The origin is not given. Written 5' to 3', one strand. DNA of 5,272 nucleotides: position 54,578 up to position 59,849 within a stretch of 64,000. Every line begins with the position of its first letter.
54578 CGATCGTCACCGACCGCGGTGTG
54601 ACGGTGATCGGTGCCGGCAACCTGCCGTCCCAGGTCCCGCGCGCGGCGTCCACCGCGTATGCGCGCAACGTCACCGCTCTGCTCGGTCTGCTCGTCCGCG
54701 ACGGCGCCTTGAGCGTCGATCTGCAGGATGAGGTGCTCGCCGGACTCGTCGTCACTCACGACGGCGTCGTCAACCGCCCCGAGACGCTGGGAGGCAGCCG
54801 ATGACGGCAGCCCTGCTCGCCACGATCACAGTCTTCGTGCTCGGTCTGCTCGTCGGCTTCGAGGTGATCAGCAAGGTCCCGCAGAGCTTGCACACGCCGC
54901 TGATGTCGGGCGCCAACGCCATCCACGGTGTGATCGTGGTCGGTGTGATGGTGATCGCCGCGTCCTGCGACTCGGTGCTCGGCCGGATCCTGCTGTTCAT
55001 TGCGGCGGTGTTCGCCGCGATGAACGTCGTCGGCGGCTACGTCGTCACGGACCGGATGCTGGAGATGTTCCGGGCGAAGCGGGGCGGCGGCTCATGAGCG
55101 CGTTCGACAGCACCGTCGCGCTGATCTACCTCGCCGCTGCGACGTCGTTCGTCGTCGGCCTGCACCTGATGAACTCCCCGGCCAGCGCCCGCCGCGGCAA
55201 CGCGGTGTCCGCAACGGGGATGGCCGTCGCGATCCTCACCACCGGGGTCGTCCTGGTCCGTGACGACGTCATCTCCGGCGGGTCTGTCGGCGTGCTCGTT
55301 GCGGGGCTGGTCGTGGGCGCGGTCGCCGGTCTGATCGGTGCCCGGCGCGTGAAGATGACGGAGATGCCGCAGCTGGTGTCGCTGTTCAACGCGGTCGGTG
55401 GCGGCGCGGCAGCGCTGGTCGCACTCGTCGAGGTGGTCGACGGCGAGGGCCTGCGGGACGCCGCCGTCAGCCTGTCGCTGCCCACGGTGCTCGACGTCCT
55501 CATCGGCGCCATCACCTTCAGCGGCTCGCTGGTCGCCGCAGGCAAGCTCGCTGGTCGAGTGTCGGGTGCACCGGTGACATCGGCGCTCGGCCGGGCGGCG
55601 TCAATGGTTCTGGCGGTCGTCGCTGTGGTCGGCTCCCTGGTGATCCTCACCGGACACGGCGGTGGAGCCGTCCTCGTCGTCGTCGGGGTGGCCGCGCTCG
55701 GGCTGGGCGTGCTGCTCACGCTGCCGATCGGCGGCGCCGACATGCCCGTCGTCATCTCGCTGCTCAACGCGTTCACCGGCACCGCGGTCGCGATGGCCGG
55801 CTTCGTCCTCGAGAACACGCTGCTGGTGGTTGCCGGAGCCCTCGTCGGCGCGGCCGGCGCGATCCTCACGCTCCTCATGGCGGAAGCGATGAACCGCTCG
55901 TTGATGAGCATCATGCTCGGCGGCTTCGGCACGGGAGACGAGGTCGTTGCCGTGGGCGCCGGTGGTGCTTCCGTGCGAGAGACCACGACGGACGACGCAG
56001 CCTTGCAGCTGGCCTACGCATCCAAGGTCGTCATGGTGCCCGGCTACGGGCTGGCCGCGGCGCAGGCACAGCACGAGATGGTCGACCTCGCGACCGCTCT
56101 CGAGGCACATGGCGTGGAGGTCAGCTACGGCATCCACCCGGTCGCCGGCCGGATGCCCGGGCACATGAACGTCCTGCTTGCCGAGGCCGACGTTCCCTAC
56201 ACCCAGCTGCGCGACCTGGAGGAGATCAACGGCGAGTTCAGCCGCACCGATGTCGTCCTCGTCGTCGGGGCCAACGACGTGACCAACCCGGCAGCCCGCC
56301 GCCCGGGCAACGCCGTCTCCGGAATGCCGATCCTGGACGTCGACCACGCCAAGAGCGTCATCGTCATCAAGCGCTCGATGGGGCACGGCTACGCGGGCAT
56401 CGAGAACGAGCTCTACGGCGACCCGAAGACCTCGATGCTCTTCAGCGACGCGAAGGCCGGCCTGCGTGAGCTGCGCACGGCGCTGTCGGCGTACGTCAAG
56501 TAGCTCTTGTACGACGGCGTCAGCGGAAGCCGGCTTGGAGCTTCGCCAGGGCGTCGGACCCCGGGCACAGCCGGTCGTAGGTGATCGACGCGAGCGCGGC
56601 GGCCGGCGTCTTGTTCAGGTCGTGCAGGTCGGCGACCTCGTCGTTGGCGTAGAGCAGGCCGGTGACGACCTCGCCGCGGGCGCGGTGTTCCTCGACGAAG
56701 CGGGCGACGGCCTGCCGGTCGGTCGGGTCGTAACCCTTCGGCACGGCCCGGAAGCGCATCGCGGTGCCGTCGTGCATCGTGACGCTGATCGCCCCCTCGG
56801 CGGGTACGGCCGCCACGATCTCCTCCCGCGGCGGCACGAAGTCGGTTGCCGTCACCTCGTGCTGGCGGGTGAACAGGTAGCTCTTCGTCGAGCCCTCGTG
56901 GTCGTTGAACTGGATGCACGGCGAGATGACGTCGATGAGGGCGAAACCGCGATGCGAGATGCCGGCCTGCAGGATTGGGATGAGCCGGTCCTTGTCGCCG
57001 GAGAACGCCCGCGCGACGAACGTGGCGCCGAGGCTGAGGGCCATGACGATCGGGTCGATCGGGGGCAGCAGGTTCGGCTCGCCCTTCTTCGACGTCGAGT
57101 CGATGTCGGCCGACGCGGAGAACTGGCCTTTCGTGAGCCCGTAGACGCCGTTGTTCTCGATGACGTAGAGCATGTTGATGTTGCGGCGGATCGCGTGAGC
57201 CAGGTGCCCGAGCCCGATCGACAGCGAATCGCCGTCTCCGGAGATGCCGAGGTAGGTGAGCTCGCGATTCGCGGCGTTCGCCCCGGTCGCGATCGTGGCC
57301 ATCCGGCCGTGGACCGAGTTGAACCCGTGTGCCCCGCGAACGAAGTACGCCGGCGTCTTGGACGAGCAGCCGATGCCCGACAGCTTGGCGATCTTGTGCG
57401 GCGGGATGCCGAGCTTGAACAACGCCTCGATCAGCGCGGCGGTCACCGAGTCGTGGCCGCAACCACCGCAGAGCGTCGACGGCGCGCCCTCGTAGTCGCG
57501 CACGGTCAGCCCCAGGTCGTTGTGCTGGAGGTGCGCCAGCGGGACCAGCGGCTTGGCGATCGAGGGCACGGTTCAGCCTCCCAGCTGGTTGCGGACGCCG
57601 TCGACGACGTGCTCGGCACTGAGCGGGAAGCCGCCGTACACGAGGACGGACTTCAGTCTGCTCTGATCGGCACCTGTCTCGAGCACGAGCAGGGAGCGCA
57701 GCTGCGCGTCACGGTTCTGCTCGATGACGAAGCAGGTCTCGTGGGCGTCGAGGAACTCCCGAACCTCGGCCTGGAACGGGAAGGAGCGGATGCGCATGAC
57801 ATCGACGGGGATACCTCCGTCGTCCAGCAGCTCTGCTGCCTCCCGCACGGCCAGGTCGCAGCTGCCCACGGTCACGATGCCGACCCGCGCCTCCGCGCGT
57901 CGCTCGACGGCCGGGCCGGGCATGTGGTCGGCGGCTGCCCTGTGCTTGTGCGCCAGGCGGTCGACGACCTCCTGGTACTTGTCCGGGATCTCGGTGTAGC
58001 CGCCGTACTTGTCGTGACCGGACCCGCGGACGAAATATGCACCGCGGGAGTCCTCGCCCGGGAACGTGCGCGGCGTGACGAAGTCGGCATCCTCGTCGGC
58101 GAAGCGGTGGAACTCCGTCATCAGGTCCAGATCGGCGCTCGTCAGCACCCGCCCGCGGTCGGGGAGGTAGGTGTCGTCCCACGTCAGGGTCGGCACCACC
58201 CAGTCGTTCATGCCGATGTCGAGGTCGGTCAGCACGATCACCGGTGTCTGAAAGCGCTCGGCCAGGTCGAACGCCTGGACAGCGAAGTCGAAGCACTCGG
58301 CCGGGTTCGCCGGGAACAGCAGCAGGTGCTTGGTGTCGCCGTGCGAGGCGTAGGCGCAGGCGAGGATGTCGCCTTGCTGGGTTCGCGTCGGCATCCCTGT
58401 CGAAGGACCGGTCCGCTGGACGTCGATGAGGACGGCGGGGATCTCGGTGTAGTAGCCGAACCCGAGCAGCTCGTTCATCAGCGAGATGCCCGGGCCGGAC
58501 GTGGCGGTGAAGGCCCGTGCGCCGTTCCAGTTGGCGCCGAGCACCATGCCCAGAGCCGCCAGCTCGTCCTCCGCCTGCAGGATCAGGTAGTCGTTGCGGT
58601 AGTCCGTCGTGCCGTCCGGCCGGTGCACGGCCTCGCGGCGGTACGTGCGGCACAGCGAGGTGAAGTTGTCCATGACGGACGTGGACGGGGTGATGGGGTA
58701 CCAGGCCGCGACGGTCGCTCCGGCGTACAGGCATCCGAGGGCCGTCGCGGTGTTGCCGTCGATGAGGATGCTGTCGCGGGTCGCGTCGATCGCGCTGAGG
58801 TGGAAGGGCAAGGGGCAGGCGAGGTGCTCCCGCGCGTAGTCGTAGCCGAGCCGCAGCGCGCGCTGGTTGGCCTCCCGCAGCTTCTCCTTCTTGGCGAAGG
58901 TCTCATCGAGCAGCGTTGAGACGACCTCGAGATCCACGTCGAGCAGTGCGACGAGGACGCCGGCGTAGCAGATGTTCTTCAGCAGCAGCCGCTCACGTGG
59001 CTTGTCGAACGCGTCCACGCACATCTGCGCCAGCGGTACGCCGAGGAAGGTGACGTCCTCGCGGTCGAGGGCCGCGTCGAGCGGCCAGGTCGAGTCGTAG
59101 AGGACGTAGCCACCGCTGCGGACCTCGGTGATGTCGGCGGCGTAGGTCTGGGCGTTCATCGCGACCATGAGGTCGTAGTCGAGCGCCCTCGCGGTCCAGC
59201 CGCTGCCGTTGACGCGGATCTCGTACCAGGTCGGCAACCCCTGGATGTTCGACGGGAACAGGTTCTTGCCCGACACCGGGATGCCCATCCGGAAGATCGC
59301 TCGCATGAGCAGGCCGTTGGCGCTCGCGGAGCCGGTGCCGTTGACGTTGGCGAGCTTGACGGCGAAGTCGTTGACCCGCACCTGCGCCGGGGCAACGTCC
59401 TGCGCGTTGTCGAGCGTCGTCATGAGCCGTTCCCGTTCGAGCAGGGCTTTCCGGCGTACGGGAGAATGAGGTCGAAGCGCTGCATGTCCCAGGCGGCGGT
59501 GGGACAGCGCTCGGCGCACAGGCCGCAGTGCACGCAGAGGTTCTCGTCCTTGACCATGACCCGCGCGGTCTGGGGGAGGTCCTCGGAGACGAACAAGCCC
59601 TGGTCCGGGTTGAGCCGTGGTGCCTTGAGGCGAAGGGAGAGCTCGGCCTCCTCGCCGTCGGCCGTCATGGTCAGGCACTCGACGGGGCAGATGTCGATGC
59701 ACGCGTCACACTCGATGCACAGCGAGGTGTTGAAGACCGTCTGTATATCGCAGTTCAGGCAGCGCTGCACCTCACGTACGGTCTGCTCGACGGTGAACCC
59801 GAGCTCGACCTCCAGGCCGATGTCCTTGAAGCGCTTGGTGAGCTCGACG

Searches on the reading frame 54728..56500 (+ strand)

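Call 89: search_protein_families(library=pfam, proteins=[window:54728-56500:+], max_evalue=0.00001)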
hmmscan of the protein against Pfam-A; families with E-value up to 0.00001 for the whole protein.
window:54728-56500:+ (591 aa): 1 family
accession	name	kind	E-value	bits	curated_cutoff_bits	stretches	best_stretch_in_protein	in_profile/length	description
PF02233.22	PNTB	-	1.6e-164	548.7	31.7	1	131-583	2-454/456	NAD(P) transhydrogenase beta subunit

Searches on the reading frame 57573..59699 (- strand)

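Call 89: search_protein_families(library=pfam, proteins=[window:57573-59699:-], max_evalue=0.00001)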
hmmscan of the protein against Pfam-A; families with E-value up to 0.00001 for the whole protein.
window:57573-59699:- (708 aa): 2 families
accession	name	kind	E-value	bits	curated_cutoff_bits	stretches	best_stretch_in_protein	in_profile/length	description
PF01855.24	POR_N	-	2.4e-49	168.6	27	1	322-493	2-155/231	Pyruvate flavodoxin/ferredoxin oxidoreductase, thiamine diP-bdg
PF01558.24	POR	-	5.6e-29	101.9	27.4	1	121-287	2-173/173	Pyruvate ferredoxin/flavodoxin oxidoreductase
